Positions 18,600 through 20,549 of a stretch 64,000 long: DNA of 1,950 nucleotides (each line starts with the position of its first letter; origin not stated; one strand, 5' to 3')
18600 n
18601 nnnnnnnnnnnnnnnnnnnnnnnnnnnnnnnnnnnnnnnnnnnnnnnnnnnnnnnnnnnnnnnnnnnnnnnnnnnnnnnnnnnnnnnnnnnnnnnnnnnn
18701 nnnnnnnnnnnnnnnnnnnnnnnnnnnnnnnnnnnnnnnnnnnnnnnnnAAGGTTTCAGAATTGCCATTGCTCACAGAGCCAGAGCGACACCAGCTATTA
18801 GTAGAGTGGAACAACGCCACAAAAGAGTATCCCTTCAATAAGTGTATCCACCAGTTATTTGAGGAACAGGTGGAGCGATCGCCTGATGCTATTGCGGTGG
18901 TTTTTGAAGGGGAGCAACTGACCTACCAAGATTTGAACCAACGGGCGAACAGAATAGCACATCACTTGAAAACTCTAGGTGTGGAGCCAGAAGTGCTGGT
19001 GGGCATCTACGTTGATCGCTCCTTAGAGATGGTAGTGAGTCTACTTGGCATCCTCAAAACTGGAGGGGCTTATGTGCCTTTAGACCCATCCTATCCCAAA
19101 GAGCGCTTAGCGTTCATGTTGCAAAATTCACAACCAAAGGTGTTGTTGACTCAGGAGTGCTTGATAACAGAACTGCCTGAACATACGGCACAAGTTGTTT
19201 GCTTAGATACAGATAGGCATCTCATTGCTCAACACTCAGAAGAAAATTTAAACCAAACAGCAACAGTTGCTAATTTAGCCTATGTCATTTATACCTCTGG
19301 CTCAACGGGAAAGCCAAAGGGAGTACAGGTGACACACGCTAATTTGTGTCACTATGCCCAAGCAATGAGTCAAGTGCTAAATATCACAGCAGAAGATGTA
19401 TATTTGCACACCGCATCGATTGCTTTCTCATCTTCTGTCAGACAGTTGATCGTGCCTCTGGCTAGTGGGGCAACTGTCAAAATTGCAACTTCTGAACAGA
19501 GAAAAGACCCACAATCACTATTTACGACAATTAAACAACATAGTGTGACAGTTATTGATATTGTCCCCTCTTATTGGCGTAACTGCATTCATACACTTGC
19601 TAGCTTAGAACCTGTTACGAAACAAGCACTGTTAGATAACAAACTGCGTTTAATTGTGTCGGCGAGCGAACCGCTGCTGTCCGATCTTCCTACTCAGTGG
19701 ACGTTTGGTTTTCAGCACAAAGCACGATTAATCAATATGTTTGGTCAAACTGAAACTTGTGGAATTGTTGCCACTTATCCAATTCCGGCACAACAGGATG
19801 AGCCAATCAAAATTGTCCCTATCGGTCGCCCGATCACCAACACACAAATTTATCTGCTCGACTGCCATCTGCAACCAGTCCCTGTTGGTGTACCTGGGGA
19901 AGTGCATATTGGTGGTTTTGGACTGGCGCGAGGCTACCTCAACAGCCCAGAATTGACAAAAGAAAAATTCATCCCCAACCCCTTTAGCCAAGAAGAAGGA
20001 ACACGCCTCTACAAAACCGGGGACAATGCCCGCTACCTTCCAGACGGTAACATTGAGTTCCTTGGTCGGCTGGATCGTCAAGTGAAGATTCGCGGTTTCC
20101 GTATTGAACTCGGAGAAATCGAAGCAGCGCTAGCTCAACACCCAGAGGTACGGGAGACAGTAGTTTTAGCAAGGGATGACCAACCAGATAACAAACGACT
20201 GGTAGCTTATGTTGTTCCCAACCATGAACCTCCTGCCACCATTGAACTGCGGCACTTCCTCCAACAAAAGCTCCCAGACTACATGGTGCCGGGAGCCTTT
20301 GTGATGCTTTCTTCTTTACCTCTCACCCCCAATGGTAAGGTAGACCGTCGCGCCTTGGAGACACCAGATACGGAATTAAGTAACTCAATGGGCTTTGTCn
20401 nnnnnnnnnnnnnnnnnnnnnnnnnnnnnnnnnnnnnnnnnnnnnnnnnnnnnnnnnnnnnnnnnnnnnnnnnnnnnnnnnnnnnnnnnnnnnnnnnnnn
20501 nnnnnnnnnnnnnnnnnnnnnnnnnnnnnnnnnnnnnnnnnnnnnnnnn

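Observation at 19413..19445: In-line A domain lacks the conserved Asp235 (A4 motif FDxS reads F-S-S-S)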

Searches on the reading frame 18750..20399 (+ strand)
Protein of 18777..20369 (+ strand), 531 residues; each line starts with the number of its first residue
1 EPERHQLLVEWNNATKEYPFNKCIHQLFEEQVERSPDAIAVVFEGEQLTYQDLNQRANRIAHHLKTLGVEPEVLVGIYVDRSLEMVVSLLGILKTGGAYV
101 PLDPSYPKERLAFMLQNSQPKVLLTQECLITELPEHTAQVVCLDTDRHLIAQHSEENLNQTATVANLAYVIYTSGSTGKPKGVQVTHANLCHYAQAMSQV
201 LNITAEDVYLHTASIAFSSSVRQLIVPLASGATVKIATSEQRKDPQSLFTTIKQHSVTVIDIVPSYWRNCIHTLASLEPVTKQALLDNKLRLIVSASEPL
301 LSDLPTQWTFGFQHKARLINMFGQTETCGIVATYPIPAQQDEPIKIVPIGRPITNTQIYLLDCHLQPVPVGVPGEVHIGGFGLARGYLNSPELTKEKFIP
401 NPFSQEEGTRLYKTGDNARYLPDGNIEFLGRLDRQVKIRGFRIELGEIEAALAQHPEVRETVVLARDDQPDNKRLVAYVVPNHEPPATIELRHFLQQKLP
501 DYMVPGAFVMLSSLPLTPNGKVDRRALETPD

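Call 7: search_solved_structures(query=window:18777-20369:+, show_alignments=4, max_evalue=1e-30)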
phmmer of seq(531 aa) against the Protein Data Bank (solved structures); distinct sequences matched with E-value up to 1e-30: 98 (the best 60 are shown).
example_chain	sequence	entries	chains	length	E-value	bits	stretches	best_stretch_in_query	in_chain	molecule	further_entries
6mfy_A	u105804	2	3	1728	4.2e-224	748.5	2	17-527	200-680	Linear gramicidin synthase subunit A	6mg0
6mfz_A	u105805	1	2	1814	5.5e-224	748.1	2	17-527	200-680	Linear gramicidin synthase subunit A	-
9be3_A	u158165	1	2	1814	5.5e-224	748.1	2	17-527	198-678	Linear gramicidin synthase subunit A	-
9be4_A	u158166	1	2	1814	5.5e-224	748.1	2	17-527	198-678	Linear gramicidin synthase subunit A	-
9meh_A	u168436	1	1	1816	5.5e-224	748.1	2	17-527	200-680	Linear gramicidin synthase subunit A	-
4d4g_A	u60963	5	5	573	4.5e-146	491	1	20-531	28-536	APNAA1 | APNA A1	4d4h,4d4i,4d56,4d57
8hlk_A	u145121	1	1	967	7e-146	490.4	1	3-531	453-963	Microcystin synthetase B (Fragment)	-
8xjz_C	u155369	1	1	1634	8.5e-145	486.8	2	39-527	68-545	Peptide synthetase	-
8jbr_A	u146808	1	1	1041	1.6e-140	472.7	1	1-530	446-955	McyA protein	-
6p1j_A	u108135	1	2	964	1.2e-139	469.9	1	1-527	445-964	Txo2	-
5u89_A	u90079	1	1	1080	5.3e-130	438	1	1-531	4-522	Amino acid adenylation domain protein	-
9bfd_A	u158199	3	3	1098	4.5e-121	408.6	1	14-531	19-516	Tyrocidine synthase 1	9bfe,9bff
1amu_A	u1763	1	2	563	2.5e-115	389.6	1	3-531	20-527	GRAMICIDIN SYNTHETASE 1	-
6ulz_A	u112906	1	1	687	3.7e-114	385.8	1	17-527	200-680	Linear gramicidin synthase subunit A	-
5es6_A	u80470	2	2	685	5.3e-114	385.2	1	17-527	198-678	Linear gramicidin synthase subunit A | Linear gramicidin synthetase subunit A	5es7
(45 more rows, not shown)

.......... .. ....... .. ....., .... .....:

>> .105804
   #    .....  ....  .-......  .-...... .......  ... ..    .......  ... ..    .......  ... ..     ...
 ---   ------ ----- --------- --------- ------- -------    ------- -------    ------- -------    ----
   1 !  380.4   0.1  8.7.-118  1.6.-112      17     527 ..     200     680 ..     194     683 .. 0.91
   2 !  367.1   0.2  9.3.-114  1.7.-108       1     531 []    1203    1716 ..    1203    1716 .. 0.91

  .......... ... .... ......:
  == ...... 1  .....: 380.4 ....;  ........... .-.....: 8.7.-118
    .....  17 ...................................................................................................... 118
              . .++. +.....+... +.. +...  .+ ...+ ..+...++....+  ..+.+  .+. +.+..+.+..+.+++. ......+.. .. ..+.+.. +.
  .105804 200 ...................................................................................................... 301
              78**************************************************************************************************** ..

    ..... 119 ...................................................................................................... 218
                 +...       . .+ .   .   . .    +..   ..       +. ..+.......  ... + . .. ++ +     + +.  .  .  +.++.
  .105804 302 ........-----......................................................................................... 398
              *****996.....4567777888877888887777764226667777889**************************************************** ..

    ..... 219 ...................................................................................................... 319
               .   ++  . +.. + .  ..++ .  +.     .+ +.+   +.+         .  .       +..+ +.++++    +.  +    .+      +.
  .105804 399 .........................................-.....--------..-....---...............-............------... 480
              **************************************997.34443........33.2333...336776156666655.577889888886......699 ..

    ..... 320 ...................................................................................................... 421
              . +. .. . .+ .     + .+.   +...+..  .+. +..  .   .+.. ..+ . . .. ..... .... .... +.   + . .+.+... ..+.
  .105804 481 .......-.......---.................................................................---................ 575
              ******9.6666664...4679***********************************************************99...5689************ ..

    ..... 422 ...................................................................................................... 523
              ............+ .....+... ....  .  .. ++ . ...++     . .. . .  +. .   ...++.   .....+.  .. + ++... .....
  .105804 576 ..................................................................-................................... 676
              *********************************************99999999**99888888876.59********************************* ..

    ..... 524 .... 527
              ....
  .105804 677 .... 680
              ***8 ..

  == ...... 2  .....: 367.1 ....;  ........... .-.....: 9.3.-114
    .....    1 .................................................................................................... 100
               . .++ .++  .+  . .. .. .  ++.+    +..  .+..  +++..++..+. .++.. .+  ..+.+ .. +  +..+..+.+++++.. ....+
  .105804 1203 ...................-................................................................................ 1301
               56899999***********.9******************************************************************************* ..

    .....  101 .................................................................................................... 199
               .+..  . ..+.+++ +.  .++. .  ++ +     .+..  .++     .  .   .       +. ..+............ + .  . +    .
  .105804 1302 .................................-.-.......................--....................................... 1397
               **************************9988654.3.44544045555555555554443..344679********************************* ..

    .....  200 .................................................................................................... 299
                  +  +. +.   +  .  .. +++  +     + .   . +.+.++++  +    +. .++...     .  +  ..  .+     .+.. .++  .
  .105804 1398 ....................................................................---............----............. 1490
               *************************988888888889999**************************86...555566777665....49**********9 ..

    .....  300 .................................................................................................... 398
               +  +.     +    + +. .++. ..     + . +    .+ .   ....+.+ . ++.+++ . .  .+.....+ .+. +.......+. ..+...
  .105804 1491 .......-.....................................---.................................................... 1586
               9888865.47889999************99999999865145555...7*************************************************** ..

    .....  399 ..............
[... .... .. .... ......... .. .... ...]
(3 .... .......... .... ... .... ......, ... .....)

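Call 10: find_homologous_proteins(query=window:18777-20369:+, max_evalue=1e-50)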
Query seq(531 aa) (531 aa): 7959 proteins with E <= 1e-50 among 8000 candidates; the best 120 are listed.
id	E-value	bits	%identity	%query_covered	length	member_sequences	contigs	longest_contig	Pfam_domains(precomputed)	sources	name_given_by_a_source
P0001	1.2e-239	815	68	99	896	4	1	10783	PF00668.26,PF00550.32,PF00501.35,PF13193.13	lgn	-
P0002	3.2e-236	803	68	99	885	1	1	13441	PF00668.26,PF00550.32,PF00501.35,PF13193.13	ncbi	-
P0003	5.4e-232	789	46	90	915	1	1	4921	PF00501.35,PF13193.13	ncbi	-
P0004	8.8e-232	789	-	-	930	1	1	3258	PF00501.35,PF13193.13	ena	-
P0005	2.8e-227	774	65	99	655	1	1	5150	PF00550.32,PF00501.35,PF13193.13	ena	-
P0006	9.3e-217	739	61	100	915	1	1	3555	PF00550.32,PF00501.35,PF13193.13,PF00975.27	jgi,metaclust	metaclust:\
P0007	7.2e-211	720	63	96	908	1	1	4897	PF00550.32,PF00501.35,PF13193.13,PF00561.27,PF00975.27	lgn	-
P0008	2.4e-208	711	62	96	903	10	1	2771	PF00550.32,PF12697.14,PF00501.35,PF13193.13,PF00975.27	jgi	-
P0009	4.5e-208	711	63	96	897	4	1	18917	PF00550.32,PF00501.35,PF13193.13,PF00975.27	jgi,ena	jgi:aspartate racemase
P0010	5.2e-205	700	60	99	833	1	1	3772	PF00668.26,PF00550.32,PF00501.35,PF13193.13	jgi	jgi:amino acid adenylation domain-containing protein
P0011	6.9e-205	700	45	100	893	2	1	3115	PF00550.32,PF00501.35,PF13193.13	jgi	jgi:amino acid adenylation domain-containing protein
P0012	1.6e-204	699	62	97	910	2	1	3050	PF00550.32,PF00501.35,PF13193.13,PF00975.27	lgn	-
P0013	1.2e-203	696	62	97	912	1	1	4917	PF00550.32,PF00501.35,PF13193.13,PF00975.27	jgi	jgi:amino acid adenylation domain-containing protein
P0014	7.8e-202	690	58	100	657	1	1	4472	PF00550.32,PF00501.35,PF13193.13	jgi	jgi:amino acid adenylation domain-containing protein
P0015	1.6e-201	689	62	95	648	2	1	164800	PF00550.32,PF00501.35,PF13193.13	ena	-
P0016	2.5e-198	678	59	96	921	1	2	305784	PF00550.32,PF00501.35,PF13193.13,PF00975.27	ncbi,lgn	ncbi:MAG: amino acid adenylation domain-containing protein [Heteroscytonema crispum UTEX LB 1556]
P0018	2.3e-196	672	59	96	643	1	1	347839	PF00550.32,PF00501.35,PF13193.13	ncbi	-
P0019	6.5e-196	670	72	79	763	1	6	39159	PF00668.26,PF00501.35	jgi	jgi:amino acid adenylation domain-containing protein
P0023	5.2e-193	661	58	96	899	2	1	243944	PF00550.32,PF00501.35,PF13193.13,PF00975.27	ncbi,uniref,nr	ncbi:hypothetical protein CDG76_31445 [Nostoc sp. 'Peltigera membranacea cyanobiont' 210A]|uniref:no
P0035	4.1e-183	628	56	96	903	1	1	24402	PF00550.32,PF00501.35,PF13193.13,PF00975.27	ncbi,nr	ncbi:MAG: amino acid adenylation domain-containing protein [Chloroflexi bacterium]|nr:amino acid ade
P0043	9.9e-180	617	55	96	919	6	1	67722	PF00550.32,PF00501.35,PF13193.13,PF00975.27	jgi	jgi:amino acid adenylation domain-containing protein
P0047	1.5e-178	613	55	99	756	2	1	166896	PF00668.26,PF00550.32,PF00501.35,PF13193.13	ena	-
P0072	6.7e-174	598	55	91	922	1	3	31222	PF00550.32,PF05050.20,PF00501.35,PF13193.13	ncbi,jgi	jgi:amino acid adenylation domain-containing protein/FkbM family methyltransferase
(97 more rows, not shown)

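Call 15: find_encoding_contigs(protein=P0002, flank=10000, max_places=3)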
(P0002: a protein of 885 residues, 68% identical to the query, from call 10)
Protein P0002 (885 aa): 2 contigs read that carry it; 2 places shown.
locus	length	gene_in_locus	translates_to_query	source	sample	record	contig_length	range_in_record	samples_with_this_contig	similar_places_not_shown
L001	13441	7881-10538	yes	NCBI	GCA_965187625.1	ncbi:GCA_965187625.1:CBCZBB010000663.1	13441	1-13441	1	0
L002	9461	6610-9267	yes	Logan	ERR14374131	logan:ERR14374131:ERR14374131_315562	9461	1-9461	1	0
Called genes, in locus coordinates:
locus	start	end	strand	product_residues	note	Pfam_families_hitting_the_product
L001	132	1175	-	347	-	PF03781:FGE-sulfatase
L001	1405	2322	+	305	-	PF05721:PhyH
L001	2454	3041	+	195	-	PF17784:Sulfotransfer_4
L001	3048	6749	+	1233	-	PF00668:Condensation, PF00501:AMP-binding, PF13193:AMP-binding_C, PF00550:PP-binding, PF18563:TubC_N, PF00975:Thioesterase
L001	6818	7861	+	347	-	PF02668:TauD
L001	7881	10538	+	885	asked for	PF00668:Condensation, PF00501:AMP-binding, PF13193:AMP-binding_C, PF00550:PP-binding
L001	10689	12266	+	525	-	PF12832:MFS_1_like (faint), PF00083:Sugar_tr, PF05977:MFS_3 (faint), PF07690:MFS_1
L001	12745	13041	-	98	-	PF00076:RRM_1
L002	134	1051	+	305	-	PF05721:PhyH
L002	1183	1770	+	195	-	PF17784:Sulfotransfer_4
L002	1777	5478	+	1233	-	PF00668:Condensation, PF00501:AMP-binding, PF13193:AMP-binding_C, PF00550:PP-binding, PF18563:TubC_N, PF00975:Thioesterase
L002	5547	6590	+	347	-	PF02668:TauD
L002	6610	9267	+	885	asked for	PF00668:Condensation, PF00501:AMP-binding, PF13193:AMP-binding_C, PF00550:PP-binding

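Call 16: find_encoding_contigs(protein=P0023, flank=10000, max_places=2)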
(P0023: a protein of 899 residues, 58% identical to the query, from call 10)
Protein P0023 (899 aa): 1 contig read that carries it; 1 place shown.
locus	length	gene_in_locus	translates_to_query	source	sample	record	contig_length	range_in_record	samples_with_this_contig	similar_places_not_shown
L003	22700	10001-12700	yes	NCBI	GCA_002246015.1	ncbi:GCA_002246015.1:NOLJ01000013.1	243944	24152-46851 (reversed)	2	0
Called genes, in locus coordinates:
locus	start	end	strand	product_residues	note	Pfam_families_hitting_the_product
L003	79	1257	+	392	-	PF09314:DUF1972, PF13439:Glyco_transf_4, PF13579:Glyco_trans_4_4, PF20706:GT4-conflict (weak), PF00534:Glycos_transf_1, PF13692:Glyco_trans_1_4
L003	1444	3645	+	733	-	PF02706:Wzz (weak), PF13807:GNVR, PF13614:AAA_31, PF01656:CbiA (weak), PF10609:ParA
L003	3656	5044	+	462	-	PF01943:Polysacc_synt, PF13440:Polysacc_synt_3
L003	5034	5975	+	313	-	PF13641:Glyco_tranf_2_3, PF00535:Glycos_transf_2, PF10111:Glyco_tranf_2_2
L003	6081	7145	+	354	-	PF13439:Glyco_transf_4 (faint), PF00534:Glycos_transf_1, PF13692:Glyco_trans_1_4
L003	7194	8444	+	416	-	PF04932:Wzy_C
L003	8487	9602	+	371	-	PF13439:Glyco_transf_4, PF13579:Glyco_trans_4_4, PF20706:GT4-conflict (weak), PF00534:Glycos_transf_1, PF13692:Glyco_trans_1_4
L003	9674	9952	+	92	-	PF01609:DDE_Tnp_1 (weak), PF13586:DDE_Tnp_1_2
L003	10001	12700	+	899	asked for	PF00501:AMP-binding, PF13193:AMP-binding_C, PF00550:PP-binding, PF00975:Thioesterase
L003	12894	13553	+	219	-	-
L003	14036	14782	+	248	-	-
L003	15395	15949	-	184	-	-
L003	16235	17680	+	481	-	PF00875:DNA_photolyase, PF03441:FAD_binding_7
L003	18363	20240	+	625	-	PF02463:SMC_N, PF13175:AAA_15, PF13476:AAA_23, PF13304:AAA_21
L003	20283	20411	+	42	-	-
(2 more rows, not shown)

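Call 17: find_encoding_contigs(protein=P0019, flank=10000, max_places=3)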
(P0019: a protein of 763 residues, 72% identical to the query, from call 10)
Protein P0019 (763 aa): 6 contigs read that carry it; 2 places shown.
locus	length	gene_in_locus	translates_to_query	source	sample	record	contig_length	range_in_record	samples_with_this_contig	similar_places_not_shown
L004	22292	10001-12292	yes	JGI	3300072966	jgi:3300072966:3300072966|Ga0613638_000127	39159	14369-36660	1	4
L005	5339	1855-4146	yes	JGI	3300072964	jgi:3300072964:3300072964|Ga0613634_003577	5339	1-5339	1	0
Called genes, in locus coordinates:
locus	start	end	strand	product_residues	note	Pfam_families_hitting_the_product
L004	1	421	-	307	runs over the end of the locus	-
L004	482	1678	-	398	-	PF13439:Glyco_transf_4 (faint), PF00534:Glycos_transf_1, PF13692:Glyco_trans_1_4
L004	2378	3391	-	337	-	PF00535:Glycos_transf_2, PF10111:Glyco_tranf_2_2, PF13641:Glyco_tranf_2_3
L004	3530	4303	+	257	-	PF00753:Lactamase_B, PF16123:HAGH_C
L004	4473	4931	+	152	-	PF01281:Ribosomal_L9_N, PF03948:Ribosomal_L9_C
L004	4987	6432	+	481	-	PF00772:DnaB, PF03796:DnaB_C, PF06745:ATPase (weak), PF13481:AAA_25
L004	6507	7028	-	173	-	PF00254:FKBP_C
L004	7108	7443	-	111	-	PF05597:Phasin (weak)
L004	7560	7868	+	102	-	PF03992:ABM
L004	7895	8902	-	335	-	PF01571:GCV_T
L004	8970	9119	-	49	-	-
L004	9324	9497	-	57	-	-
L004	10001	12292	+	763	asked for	PF00668:Condensation, PF00501:AMP-binding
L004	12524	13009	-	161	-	-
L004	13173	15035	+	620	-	PF00069:Pkinase, PF07714:PK_Tyr_Ser-Thr, PF03109:ABC1 (weak)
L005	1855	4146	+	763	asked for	PF00668:Condensation, PF00501:AMP-binding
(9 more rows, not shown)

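Call 18: find_encoding_contigs(protein=P0072, flank=10000, max_places=2)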
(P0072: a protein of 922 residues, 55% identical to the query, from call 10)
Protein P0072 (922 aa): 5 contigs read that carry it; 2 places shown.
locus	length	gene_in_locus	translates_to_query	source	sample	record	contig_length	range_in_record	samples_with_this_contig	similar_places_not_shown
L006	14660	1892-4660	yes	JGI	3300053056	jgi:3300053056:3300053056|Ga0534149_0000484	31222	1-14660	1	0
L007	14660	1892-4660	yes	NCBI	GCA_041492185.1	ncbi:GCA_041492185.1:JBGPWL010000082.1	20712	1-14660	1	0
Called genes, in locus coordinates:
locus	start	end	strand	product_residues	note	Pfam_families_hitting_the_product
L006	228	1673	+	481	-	PF00668:Condensation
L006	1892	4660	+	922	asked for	PF00501:AMP-binding, PF13193:AMP-binding_C (faint), PF05050:Methyltransf_21, PF00550:PP-binding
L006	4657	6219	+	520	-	PF00668:Condensation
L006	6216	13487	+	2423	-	PF00668:Condensation, PF00501:AMP-binding, PF13193:AMP-binding_C, PF00550:PP-binding, PF00668:Condensation, PF00501:AMP-binding, PF13193:AMP-binding_C, PF00550:PP-binding, +2 more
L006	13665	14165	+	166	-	-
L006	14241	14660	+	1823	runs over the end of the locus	PF05593:RHS_repeat (weak), PF25023:TEN_YD-shell (weak)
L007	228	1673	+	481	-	PF00668:Condensation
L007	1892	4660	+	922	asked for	PF00501:AMP-binding, PF13193:AMP-binding_C (faint), PF05050:Methyltransf_21, PF00550:PP-binding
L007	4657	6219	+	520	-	PF00668:Condensation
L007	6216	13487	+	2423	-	PF00668:Condensation, PF00501:AMP-binding, PF13193:AMP-binding_C, PF00550:PP-binding, PF00668:Condensation, PF00501:AMP-binding, PF13193:AMP-binding_C, PF00550:PP-binding, +2 more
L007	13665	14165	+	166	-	-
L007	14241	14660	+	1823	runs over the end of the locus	PF05593:RHS_repeat (weak), PF25023:TEN_YD-shell (weak)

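Call 24: find_encoding_contigs(protein=P0018, flank=10000, max_places=1)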
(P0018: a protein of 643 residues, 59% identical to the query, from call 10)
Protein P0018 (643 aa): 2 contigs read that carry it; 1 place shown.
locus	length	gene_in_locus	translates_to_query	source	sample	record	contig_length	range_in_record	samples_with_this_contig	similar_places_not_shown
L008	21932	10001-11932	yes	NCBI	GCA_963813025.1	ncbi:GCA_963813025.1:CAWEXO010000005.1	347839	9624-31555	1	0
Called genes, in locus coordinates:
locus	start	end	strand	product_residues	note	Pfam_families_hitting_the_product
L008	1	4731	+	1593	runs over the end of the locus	PF13191:AAA_16 (weak), PF20703:nSTAND1, PF24627:PUMA_CC (faint)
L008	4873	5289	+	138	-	-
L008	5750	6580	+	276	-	PF01636:APH (weak)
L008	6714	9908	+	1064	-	PF08282:Hydrolase_3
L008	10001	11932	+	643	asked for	PF00501:AMP-binding, PF13193:AMP-binding_C, PF00550:PP-binding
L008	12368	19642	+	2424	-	PF00668:Condensation, PF00501:AMP-binding, PF13193:AMP-binding_C, PF00550:PP-binding, PF00668:Condensation, PF00501:AMP-binding, PF13193:AMP-binding_C, PF00550:PP-binding, +1 more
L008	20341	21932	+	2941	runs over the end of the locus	PF00668:Condensation, PF00501:AMP-binding, PF13193:AMP-binding_C, PF00550:PP-binding, PF00668:Condensation, PF00501:AMP-binding, PF13193:AMP-binding_C, PF00550:PP-binding, +1 more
